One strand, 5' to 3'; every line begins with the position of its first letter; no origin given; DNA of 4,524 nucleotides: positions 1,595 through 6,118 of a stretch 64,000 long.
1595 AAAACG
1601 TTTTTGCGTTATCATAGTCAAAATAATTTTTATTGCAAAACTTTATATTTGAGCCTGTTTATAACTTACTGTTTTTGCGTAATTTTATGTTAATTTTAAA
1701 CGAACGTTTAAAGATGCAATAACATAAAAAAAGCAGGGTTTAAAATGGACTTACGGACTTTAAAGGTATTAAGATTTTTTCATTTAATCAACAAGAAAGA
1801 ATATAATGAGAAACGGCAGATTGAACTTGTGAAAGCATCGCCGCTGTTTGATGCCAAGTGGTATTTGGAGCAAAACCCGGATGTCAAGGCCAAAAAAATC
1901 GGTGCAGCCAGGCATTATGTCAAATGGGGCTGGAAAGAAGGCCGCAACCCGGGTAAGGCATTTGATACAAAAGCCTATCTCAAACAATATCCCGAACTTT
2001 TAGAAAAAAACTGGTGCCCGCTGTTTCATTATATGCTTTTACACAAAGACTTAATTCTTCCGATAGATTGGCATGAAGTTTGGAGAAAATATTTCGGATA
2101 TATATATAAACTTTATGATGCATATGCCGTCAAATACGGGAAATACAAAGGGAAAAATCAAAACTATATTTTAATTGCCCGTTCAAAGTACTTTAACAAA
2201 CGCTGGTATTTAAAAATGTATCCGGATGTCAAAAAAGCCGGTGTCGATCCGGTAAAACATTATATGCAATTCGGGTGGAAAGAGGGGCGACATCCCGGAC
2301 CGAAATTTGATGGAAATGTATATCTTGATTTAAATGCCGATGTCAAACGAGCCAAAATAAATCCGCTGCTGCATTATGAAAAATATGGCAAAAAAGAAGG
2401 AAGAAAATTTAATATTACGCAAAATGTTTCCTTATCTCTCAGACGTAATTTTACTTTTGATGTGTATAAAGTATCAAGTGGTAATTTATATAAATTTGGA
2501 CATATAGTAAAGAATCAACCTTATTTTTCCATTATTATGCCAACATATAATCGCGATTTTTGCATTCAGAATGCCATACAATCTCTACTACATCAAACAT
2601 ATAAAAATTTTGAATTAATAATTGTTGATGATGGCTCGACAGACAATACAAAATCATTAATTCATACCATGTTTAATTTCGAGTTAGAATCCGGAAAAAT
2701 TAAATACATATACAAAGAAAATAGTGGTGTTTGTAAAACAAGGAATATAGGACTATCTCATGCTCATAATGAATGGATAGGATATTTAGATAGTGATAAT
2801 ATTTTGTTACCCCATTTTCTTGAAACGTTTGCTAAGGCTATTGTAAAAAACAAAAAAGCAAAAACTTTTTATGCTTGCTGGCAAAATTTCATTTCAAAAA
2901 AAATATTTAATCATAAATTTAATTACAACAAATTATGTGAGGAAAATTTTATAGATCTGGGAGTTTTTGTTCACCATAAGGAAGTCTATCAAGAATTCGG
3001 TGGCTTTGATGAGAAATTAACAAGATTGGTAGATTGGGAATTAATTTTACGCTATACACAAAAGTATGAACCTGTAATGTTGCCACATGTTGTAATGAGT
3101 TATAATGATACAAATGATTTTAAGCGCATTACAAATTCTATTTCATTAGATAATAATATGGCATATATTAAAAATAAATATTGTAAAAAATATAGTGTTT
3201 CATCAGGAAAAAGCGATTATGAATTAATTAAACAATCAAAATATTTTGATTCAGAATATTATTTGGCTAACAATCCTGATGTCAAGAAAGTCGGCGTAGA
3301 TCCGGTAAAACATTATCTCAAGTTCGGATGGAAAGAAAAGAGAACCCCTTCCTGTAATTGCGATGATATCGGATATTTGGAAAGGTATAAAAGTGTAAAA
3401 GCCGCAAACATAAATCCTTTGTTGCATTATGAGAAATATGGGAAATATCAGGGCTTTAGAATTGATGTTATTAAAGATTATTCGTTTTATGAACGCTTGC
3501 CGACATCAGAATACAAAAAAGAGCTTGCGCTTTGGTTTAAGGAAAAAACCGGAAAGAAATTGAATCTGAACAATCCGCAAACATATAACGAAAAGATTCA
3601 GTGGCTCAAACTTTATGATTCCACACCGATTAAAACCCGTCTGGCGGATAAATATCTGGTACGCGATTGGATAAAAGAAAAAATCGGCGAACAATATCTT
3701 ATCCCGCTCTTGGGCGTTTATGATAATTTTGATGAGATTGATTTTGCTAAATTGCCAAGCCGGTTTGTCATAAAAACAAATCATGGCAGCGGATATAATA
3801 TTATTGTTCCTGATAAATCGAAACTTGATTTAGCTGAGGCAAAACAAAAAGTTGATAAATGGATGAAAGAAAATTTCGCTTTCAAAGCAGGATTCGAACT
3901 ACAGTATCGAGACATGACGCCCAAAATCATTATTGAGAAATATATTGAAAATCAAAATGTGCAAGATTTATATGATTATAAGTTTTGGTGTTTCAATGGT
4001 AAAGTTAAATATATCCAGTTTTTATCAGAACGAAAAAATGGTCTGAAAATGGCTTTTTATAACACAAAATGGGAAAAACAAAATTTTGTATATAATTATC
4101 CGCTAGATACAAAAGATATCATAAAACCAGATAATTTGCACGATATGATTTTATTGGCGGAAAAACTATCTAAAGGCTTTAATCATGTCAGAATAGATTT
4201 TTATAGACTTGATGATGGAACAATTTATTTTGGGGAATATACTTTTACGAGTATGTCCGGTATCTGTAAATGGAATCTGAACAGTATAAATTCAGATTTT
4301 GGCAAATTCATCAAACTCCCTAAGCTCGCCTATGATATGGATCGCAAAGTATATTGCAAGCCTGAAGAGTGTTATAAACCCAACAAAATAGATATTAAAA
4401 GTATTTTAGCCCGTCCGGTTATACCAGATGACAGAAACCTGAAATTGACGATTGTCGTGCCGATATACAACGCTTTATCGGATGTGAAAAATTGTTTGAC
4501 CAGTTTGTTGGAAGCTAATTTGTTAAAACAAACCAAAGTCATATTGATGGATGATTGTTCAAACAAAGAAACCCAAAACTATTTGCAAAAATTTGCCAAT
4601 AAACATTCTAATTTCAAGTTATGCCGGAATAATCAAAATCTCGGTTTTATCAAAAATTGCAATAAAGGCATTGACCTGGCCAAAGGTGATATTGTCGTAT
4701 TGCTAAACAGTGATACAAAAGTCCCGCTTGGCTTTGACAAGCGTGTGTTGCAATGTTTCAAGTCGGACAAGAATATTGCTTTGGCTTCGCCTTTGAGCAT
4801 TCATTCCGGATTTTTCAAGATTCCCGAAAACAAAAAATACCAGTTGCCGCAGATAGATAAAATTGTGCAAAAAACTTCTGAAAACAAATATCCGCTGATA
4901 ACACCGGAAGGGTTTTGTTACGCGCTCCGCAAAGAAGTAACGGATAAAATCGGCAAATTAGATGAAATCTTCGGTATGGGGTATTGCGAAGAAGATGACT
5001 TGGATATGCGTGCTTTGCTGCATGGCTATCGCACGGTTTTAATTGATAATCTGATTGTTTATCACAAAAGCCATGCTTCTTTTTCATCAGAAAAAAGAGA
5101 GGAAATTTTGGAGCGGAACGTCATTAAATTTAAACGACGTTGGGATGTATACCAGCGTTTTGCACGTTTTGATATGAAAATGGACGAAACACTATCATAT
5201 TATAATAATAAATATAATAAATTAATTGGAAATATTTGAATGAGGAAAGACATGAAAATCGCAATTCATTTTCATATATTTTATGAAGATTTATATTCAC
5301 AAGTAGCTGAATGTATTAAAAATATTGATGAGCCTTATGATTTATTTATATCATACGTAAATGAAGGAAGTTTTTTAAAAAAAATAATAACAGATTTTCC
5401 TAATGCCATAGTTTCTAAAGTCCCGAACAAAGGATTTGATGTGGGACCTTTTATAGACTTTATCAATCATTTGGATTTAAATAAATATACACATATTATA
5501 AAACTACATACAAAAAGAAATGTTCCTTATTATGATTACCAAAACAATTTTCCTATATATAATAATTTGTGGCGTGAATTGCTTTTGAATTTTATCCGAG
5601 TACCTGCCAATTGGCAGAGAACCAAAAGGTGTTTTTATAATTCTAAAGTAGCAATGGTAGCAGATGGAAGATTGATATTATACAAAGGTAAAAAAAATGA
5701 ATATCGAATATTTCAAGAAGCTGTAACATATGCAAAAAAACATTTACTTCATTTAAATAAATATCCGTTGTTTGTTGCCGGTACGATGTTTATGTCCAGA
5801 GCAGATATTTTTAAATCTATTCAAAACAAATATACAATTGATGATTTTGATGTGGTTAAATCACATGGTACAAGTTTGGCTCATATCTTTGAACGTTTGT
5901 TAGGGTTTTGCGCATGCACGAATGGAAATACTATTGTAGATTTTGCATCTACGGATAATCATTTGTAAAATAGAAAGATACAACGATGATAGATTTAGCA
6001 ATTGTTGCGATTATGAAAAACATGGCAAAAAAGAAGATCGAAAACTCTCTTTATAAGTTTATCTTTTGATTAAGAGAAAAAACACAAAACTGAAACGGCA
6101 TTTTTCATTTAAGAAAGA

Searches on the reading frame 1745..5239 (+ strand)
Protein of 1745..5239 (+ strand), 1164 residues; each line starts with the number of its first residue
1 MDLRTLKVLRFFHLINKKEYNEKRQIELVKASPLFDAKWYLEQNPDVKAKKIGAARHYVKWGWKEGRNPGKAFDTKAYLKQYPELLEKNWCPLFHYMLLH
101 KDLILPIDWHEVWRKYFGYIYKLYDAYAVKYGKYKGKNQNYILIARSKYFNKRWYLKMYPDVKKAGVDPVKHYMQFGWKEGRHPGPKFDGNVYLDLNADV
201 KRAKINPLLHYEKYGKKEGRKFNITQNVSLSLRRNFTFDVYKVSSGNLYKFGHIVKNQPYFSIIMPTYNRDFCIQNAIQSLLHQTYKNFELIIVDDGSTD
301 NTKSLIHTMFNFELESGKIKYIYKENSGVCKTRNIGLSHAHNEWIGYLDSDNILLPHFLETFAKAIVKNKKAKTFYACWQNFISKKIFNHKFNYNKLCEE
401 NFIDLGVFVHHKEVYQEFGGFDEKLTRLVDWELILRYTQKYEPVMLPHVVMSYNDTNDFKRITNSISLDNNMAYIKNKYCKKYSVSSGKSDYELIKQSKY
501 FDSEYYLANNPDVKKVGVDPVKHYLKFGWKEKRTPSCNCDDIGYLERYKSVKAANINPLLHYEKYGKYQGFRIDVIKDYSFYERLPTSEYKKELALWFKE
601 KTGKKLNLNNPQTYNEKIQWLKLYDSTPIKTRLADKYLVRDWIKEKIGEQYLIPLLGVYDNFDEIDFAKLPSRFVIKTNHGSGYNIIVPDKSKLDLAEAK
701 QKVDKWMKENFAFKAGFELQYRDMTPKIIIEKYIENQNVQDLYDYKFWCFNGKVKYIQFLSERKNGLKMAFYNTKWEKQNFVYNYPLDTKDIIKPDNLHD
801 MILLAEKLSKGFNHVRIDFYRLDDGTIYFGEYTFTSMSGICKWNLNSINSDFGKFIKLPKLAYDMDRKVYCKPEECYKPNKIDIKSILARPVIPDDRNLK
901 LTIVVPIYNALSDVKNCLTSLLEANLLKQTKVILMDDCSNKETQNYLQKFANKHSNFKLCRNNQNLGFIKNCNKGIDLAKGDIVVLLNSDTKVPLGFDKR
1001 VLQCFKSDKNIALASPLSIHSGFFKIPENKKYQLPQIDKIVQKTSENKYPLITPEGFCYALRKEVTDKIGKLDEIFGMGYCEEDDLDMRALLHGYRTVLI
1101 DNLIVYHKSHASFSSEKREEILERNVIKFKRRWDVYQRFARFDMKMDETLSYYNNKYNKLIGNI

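Call 52: search_protein_families(library=pfam, proteins=[window:1745-5239:+], max_evalue=0.00001)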
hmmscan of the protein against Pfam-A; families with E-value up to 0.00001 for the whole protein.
window:1745-5239:+ (1164 aa): 4 families
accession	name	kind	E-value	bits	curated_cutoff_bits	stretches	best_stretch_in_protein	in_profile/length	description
PF00535.33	Glycos_transf_2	-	2.3e-57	194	23.3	2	262-381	1-118/168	Glycosyl transferase family 2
PF14305.11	ATPgrasp_TupA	-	1.4e-55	188.9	25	1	616-843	1-227/241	TupA-like ATPgrasp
PF13641.12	Glyco_tranf_2_3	-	1.3e-20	74.8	27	2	901-1114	3-218/230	Glycosyltransferase like family 2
PF10111.15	Glyco_tranf_2_2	-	7e-17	62.2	27.3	1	262-457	1-219/276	Glycosyltransferase like family 2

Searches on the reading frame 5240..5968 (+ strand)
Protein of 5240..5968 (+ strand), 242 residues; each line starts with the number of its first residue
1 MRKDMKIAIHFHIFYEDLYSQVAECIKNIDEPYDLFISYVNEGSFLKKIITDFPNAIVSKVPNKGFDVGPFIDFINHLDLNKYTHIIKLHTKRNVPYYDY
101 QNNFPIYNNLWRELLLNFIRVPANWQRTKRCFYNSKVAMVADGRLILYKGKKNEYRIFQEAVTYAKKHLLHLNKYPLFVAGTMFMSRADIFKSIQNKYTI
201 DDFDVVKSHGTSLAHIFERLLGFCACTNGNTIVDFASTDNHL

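Call 52: search_protein_families(library=pfam, proteins=[window:5240-5968:+], max_evalue=0.00001)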
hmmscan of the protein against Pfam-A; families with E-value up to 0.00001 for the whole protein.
window:5240-5968:+ (242 aa): 1 family
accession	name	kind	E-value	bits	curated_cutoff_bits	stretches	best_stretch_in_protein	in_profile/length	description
PF05045.17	RgpF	-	1.1e-16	61.1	25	1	3-228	268-501/503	Rhamnan synthesis protein F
